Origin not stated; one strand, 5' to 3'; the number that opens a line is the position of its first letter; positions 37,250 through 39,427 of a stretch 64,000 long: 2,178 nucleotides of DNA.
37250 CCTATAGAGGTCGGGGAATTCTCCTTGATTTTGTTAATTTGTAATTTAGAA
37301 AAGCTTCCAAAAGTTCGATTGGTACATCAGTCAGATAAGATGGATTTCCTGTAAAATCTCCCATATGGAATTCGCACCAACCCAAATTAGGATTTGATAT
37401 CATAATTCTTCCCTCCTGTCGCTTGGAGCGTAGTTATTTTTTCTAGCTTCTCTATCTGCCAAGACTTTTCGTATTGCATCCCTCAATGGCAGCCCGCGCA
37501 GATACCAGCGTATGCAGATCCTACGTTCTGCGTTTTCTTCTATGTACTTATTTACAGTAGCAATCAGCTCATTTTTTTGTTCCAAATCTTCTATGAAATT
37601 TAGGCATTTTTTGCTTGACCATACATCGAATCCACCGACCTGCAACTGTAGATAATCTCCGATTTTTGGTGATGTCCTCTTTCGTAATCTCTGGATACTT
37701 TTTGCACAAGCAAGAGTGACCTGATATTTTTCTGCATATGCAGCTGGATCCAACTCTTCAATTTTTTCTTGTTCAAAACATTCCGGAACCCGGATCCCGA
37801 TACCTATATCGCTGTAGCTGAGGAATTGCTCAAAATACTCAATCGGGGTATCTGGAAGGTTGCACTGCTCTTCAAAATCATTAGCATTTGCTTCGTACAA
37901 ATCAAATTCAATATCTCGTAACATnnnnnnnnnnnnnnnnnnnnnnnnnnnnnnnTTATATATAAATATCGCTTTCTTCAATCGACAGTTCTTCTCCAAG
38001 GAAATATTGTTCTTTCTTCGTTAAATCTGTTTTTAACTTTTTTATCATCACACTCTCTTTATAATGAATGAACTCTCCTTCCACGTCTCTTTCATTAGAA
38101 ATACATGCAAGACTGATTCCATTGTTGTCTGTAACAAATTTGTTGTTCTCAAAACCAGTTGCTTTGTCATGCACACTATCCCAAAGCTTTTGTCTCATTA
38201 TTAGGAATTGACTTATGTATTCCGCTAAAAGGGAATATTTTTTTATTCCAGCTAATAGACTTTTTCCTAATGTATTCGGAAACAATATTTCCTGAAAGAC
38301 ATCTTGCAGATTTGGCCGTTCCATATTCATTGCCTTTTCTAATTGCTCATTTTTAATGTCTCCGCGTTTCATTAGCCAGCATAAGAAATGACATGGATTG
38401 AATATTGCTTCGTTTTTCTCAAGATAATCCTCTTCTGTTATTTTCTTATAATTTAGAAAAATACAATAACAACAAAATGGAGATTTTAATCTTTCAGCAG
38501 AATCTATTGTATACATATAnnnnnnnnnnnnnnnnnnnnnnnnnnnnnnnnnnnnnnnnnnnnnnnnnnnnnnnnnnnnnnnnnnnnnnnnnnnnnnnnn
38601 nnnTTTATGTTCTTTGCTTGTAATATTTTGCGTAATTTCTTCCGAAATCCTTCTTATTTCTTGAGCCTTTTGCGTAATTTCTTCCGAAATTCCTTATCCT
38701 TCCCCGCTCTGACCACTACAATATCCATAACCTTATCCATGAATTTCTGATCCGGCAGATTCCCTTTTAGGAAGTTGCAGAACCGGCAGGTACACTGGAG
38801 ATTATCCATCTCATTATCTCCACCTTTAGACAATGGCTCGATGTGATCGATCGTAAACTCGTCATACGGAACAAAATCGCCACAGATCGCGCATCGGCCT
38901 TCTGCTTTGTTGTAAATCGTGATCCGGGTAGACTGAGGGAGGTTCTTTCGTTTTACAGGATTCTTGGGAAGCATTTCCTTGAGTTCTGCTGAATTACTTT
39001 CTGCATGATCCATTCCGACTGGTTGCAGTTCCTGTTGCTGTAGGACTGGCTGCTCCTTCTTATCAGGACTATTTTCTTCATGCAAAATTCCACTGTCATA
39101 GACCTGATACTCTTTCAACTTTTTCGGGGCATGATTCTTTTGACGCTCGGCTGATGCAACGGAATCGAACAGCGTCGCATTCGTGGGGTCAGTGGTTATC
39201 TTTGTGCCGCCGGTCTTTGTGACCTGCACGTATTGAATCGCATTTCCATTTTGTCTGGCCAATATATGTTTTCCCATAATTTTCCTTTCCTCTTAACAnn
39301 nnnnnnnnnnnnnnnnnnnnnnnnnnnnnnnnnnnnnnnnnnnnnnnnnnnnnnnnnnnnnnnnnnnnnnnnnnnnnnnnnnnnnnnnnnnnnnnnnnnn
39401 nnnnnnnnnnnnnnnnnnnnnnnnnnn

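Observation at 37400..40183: RNase HI fused to an unknown C-terminal domain that is duplicated as a stand-alone gene, flanking an HNH endonuclease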

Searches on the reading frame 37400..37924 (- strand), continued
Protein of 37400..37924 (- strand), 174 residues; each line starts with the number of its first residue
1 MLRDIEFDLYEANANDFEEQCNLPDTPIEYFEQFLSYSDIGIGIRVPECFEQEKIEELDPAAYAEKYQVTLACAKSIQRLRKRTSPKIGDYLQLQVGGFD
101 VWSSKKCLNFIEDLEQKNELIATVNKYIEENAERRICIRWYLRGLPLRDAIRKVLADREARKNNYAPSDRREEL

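Call 84: search_protein_families(library=padloc, proteins=[window:37400-37924:-], max_evalue=0.01)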
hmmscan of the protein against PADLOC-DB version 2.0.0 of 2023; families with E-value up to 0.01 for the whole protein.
window:37400-37924:- (174 aa): 0 families

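Call 102: search_protein_families(library=pfam, proteins=[P0026, P0047, P0054, P0055, P0060, P0071, P0081, P0122, P0137, P0075], max_evalue=0.001)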
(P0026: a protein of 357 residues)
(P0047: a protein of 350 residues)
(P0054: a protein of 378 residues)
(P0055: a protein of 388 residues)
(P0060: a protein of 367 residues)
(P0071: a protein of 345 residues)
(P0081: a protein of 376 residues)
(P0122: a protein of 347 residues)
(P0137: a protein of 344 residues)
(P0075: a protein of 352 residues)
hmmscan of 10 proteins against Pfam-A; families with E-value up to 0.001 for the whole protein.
P0026 (357 aa): 1 family
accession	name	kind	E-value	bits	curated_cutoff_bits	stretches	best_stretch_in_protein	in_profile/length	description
PF00075.30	RNase_H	-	3e-31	108.9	25.8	1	71-197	4-140/141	RNase H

P0047 (350 aa): 2 families
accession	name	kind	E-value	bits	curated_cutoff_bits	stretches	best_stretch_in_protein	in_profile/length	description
PF00075.30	RNase_H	-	1e-29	104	25.8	1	65-187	4-136/141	RNase H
PF01381.28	HTH_3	-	3.5e-06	27.4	23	1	7-55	1-50/55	Helix-turn-helix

P0054 (378 aa): 3 families
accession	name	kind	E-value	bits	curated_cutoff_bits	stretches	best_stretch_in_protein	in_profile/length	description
PF00075.30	RNase_H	-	1.7e-31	109.7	25.8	1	104-230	4-140/141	RNase H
PF13560.12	HTH_31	-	6.7e-06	26.8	27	1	2-43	2-44/64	Helix-turn-helix domain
PF01381.28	HTH_3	-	5.8e-05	23.5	23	1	17-43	12-38/55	Helix-turn-helix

P0055 (388 aa): 1 family
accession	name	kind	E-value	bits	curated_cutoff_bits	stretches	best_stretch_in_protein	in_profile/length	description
PF00075.30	RNase_H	-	1.4e-30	106.7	25.8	1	91-217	3-139/141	RNase H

P0060 (367 aa): 4 families
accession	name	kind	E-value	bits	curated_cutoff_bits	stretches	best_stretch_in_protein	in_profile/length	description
PF00075.30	RNase_H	-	2.9e-29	102.5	25.8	1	78-205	3-140/141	RNase H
PF01381.28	HTH_3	-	3.2e-07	30.7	23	1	8-56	1-48/55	Helix-turn-helix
PF13560.12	HTH_31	-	0.00012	22.7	27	1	6-56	4-54/64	Helix-turn-helix domain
PF12844.13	HTH_19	-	0.00023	21.4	30.2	1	7-47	3-42/64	Helix-turn-helix domain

P0071 (345 aa): 4 families
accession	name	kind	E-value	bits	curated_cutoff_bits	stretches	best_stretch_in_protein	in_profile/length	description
PF00075.30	RNase_H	-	3e-31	108.9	25.8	1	71-199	2-140/141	RNase H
PF01381.28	HTH_3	-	9.5e-09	35.6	23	1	7-53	2-48/55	Helix-turn-helix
PF13456.12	RVT_3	-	4.4e-05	23.8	21.6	1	78-180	3-109/123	Reverse transcriptase-like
PF13560.12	HTH_31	-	0.00014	22.6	27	1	2-49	2-50/64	Helix-turn-helix domain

P0081 (376 aa): 1 family
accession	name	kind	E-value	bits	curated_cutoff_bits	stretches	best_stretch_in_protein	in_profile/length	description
PF00075.30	RNase_H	-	1.7e-29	103.2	25.8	1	89-218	4-140/141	RNase H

P0122 (347 aa): 2 families
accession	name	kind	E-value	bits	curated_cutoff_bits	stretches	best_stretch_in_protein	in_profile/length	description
PF00075.30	RNase_H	-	4.1e-29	102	25.8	1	66-191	4-139/141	RNase H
PF01381.28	HTH_3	-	5.9e-10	39.5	23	1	10-61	1-52/55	Helix-turn-helix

P0137 (344 aa): 2 families
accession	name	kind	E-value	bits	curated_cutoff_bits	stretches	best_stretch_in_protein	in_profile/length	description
PF00075.30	RNase_H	-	3.7e-30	105.4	25.8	1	57-185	2-140/141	RNase H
PF01381.28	HTH_3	-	3.9e-07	30.4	23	1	9-58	1-51/55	Helix-turn-helix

P0075 (352 aa): 0 families

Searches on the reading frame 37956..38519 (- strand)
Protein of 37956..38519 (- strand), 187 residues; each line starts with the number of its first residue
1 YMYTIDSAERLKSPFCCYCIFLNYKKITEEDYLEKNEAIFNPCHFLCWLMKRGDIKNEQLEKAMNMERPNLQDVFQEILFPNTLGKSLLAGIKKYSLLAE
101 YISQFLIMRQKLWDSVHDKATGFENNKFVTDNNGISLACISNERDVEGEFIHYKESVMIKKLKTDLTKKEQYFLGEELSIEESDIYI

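Call 6: search_protein_families(library=pfam, proteins=[window:37956-38519:-], max_evalue=0.01)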
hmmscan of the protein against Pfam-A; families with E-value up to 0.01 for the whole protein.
window:37956-38519:- (187 aa): 1 family
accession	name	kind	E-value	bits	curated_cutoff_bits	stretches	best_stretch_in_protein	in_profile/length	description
PF03196.18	DUF261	-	0.0048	17.5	26.1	0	14-61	35-82/137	Protein of unknown function, DUF261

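Call 7: search_protein_families(library=phrogs, proteins=[window:37956-38519:-], max_evalue=0.01)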
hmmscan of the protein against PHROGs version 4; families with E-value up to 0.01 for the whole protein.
window:37956-38519:- (187 aa): 0 families

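Call 27: search_protein_families(library=ncbifam, proteins=[window:37956-38519:-], max_evalue=0.1)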
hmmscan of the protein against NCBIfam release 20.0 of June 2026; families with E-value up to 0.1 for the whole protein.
window:37956-38519:- (187 aa): 0 families

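Call 84: search_protein_families(library=padloc, proteins=[window:37956-38519:-], max_evalue=0.01)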
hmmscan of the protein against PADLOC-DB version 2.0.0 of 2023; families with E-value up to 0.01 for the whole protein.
window:37956-38519:- (187 aa): 0 families

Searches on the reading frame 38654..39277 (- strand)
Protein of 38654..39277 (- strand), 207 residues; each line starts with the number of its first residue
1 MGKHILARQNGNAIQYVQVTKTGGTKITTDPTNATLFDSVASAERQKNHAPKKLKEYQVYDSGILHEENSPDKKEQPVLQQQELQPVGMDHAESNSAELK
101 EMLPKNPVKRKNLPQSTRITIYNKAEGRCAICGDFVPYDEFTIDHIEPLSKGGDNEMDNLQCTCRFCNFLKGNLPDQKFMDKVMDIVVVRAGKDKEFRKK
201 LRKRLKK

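Call 6: search_protein_families(library=pfam, proteins=[window:38654-39277:-], max_evalue=0.01)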
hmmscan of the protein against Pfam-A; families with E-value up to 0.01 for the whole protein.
window:38654-39277:- (207 aa): 4 families
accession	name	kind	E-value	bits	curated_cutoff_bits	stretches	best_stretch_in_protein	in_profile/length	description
PF14279.12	HNH_5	-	2e-13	50.5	27.5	1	129-182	1-54/56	HNH endonuclease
PF01844.29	HNH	-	1.5e-11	44.7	21.4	1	129-173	1-46/47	HNH endonuclease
PF02945.21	Endonuclease_7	-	0.0018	18.6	23.6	1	113-181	10-74/82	Recombination endonuclease VII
PF13395.12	HNH_4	-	0.0019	18.5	22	1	140-173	17-50/54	HNH endonuclease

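Call 7: search_protein_families(library=phrogs, proteins=[window:38654-39277:-], max_evalue=0.01)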
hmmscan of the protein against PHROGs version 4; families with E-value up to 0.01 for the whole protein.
window:38654-39277:- (207 aa): 36 families (the best 25 are shown)
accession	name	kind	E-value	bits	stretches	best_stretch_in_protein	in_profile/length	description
phrog_2118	-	DNA, RNA and nucleotide metabolism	6.9e-20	72.8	1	82-200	128-248/301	HNH endonuclease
phrog_2214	-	DNA, RNA and nucleotide metabolism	4.2e-14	53.5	1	106-191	173-256/429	HNH endonuclease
phrog_16726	-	DNA, RNA and nucleotide metabolism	2.5e-13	51.4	1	114-179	81-148/308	HNH endonuclease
phrog_1035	-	DNA, RNA and nucleotide metabolism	3e-13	51.2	1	112-199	145-238/271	endonuclease VII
phrog_338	-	DNA, RNA and nucleotide metabolism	3.9e-13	50.5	1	88-176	170-264/340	HNH endonuclease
phrog_6050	-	DNA, RNA and nucleotide metabolism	1.1e-12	48.5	1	109-188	294-376/402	HNH endonuclease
phrog_5718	-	DNA, RNA and nucleotide metabolism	1.4e-12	48.4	1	110-192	112-194/394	HNH endonuclease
phrog_7785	-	DNA, RNA and nucleotide metabolism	2.8e-12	47.8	1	85-198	28-141/147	HNH endonuclease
phrog_589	-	DNA, RNA and nucleotide metabolism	5e-11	43.7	1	111-168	76-135/179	HNH endonuclease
phrog_16986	-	unknown function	1.1e-10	42.5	1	110-182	4-78/248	-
phrog_8660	-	DNA, RNA and nucleotide metabolism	7.3e-10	40.3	1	104-173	102-178/196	HNH endonuclease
phrog_144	-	DNA, RNA and nucleotide metabolism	7.6e-10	39.7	1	115-182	73-143/175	HNH endonuclease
phrog_1271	-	DNA, RNA and nucleotide metabolism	1.8e-09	38.4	1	114-174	254-318/361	HNH endonuclease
phrog_333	-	DNA, RNA and nucleotide metabolism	3.4e-09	38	1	110-167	14-74/138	HNH endonuclease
phrog_9645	-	DNA, RNA and nucleotide metabolism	1.6e-07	32.2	1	115-196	9-92/168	HNH endonuclease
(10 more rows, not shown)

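Call 27: search_protein_families(library=ncbifam, proteins=[window:38654-39277:-], max_evalue=0.1)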
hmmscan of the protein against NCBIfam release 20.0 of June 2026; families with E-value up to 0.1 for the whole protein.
window:38654-39277:- (207 aa): 3 families
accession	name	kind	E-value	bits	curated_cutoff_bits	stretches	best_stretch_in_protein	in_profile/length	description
NF040563.1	guided_IscB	equivalog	1.7e-09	37.3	175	1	116-186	182-250/314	RNA-guided endonuclease IscB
NF049971.1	CRISPR_Cas9d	exception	1.7e-08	33.6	375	1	105-173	528-595/986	type II CRISPR RNA-guided endonuclease Cas9d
TIGR01865.2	cas_Csn1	equivalog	6.6e-05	21.3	100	1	97-180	547-633/1070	type II CRISPR RNA-guided endonuclease Cas9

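Call 84: search_protein_families(library=padloc, proteins=[window:38654-39277:-], max_evalue=0.01)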
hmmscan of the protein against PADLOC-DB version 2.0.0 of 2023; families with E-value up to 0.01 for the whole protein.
window:38654-39277:- (207 aa): 12 families
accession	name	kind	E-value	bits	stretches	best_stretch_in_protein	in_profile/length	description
PDLC01256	Cas9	-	5.9e-07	26.7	1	92-179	478-567/711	"CAS-II-A,CAS-II-B,CAS-II-C; effector__SPE"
PDLC00973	Cas9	-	1.7e-06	24.8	1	80-173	559-657/830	CRISPR subtype II RNA-guided endonuclease Cas9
PDLC03478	REase_II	-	3.9e-05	21.5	1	110-171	93-158/219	Type II restriction enzyme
PDLC03431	REase_II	-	0.00022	18.8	1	143-183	178-218/246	Type II restriction enzyme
PDLC00337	PtuB1|PtuB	-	0.00029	18.8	1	114-177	44-110/216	Unknown function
PDLC03418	REase_II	-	0.0004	17.6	1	115-172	313-370/372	Type II restriction enzyme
PDLC00315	PtuB1|PtuB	-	0.00055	17.8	1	107-174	3-79/227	Unknown function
PDLC00749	Effector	-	0.00098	16.2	1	106-135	9-38/395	Endonuclease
PDLC00323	PtuB1|PtuB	-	0.00099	16.8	1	124-185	32-94/215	Unknown function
PDLC01460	Cas9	-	0.0013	15.1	1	92-186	470-563/901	"CAS-II-A,CAS-II-B,CAS-II-C; effector__SPE"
PDLC00321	PtuB1|PtuB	-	0.0016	16.2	1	124-200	37-114/223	Unknown function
PDLC01997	SAVED1--SAVED_HNH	-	0.0063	14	1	109-143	2-36/368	-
